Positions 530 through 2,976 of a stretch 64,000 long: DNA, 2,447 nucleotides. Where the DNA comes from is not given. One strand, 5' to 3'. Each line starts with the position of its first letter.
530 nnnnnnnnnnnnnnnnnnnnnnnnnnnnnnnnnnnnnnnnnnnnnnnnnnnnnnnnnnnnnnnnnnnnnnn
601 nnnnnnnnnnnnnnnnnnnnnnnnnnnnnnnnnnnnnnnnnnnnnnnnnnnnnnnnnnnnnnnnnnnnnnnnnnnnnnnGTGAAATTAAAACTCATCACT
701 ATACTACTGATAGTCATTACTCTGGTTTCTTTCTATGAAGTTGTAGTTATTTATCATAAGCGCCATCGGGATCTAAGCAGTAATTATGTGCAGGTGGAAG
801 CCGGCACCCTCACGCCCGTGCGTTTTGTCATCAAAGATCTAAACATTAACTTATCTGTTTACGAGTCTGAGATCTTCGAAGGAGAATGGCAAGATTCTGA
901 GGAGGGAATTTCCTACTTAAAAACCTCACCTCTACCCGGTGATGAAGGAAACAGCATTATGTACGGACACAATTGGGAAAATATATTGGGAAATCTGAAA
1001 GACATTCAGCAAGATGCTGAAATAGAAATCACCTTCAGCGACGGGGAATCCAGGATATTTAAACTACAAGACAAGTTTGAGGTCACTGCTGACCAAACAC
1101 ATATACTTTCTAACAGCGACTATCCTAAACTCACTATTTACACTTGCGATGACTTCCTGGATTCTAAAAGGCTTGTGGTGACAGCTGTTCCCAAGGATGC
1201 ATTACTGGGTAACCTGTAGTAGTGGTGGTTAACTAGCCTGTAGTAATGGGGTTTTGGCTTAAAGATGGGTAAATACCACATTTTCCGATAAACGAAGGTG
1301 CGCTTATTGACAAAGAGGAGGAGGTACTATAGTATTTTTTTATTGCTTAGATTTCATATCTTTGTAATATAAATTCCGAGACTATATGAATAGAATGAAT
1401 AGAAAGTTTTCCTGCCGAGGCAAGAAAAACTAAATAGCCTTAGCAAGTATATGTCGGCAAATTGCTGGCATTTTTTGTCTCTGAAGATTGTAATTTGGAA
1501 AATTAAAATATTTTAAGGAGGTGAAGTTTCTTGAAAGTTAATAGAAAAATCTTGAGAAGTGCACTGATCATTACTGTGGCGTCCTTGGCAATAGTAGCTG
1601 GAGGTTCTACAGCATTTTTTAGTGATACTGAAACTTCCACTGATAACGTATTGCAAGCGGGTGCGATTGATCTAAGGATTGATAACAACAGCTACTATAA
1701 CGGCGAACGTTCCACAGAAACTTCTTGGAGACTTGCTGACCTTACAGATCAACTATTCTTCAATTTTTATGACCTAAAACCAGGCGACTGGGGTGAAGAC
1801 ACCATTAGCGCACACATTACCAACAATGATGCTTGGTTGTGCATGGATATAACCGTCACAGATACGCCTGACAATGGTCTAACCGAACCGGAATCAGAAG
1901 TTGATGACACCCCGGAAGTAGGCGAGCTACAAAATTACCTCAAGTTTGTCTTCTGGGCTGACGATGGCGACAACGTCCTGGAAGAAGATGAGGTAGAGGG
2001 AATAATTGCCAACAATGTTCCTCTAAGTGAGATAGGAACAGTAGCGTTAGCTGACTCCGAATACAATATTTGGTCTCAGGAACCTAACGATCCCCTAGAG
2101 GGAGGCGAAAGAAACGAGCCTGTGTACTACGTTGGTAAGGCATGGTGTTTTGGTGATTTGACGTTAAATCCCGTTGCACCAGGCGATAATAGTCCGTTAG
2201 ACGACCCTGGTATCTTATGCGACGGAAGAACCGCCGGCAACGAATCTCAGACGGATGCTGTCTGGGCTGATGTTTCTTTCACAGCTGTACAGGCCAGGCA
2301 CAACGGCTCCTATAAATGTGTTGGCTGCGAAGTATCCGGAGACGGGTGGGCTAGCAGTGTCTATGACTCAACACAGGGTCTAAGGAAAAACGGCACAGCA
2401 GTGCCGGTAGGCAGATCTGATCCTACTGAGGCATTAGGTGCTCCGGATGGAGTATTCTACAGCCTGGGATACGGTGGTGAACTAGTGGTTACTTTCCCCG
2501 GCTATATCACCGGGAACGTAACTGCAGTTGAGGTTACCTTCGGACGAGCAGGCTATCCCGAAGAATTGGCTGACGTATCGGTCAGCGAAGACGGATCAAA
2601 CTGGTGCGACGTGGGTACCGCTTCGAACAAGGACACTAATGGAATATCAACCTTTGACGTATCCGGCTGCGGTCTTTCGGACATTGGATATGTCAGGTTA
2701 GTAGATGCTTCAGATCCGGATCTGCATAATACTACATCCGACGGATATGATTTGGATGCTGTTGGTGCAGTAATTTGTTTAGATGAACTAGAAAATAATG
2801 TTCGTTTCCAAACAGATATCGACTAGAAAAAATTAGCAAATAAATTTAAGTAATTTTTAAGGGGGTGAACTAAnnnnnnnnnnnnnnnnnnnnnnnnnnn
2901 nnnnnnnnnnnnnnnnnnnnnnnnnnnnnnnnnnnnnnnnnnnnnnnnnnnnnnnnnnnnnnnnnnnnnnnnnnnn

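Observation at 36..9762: Hybrid SipW/TasA-like plus sortase surface-fibre locus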

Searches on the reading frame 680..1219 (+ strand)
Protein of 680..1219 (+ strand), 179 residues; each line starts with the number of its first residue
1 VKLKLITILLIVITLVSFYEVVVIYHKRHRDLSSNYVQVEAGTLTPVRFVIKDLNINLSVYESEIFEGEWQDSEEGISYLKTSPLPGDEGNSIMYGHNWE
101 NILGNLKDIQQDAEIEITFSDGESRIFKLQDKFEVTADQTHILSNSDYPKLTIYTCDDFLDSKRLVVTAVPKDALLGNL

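Call 3: search_protein_families(library=pfam, proteins=[window:680-1219:+], max_evalue=0.1)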
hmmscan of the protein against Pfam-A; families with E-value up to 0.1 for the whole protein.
window:680-1219:+ (179 aa): 1 family
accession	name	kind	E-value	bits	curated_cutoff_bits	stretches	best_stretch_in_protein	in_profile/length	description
PF04203.18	Sortase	-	3.6e-18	65.9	26.6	1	51-171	3-124/125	Sortase domain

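Call 4: search_protein_families(library=ncbifam, proteins=[window:680-1219:+], max_evalue=0.1)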
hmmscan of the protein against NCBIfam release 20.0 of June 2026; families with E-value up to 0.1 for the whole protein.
window:680-1219:+ (179 aa): 6 families
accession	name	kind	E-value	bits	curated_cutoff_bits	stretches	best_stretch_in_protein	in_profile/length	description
NF033746.1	class_D_sortase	subfamily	5.7e-09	35.9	165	1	56-159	15-117/135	class D sortase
NF058671.1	sortase_SrtD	exception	2.2e-07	30.7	140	1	54-159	67-171/187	class D sortase, LPxTATN-specific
NF033748.1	class_F_sortase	subfamily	2.6e-07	30.4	166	1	45-162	10-139/155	class F sortase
TIGR03784.1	marine_sortase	equivalog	4.3e-06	26.5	158.25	1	78-159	79-159/174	class GN sortase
TIGR01076.1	sortase_fam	subfamily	0.00032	20.5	39.35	1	65-168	14-124/136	sortase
NF033747.1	class_E_sortase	subfamily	0.076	12.8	160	0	63-170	85-204/211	class E sortase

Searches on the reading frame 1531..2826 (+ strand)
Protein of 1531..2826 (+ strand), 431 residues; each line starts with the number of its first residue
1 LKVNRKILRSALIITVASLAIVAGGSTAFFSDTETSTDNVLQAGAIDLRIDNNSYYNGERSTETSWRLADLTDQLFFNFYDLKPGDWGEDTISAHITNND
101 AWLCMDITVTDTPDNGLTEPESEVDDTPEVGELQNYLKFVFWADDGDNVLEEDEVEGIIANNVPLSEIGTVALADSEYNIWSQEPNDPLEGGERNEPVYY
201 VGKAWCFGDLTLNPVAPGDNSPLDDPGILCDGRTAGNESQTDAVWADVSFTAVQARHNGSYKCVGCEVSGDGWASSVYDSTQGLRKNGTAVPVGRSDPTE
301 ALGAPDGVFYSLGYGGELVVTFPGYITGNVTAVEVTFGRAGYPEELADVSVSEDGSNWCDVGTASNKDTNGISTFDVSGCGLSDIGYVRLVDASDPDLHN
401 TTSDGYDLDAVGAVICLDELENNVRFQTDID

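Call 3: search_protein_families(library=pfam, proteins=[window:1531-2826:+], max_evalue=0.1)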
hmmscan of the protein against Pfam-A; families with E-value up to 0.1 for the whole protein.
window:1531-2826:+ (431 aa): 2 families
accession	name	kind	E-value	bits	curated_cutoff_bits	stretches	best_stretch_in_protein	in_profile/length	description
PF12389.13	Peptidase_M73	-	7.5e-06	26.3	22.5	1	8-54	6-51/196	Camelysin metallo-endopeptidase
PF22633.2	F5_F8_type_C_2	-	0.0028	18.7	27.8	1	329-378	31-82/91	NedA-like, galactose-binding domain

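Call 4: search_protein_families(library=ncbifam, proteins=[window:1531-2826:+], max_evalue=0.1)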
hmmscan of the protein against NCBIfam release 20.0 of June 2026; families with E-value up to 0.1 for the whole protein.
window:1531-2826:+ (431 aa): 2 families
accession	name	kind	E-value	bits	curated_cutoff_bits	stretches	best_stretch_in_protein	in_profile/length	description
TIGR04088.1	cognate_SipW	domain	9.3e-06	25.7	19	1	13-45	2-33/34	SipW-dependent-type signal peptide-containing protein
NF046066.1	BioflmMtrxTasA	equivalog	0.017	14.6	450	0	6-54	5-52/264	biofilm matrix protein TasA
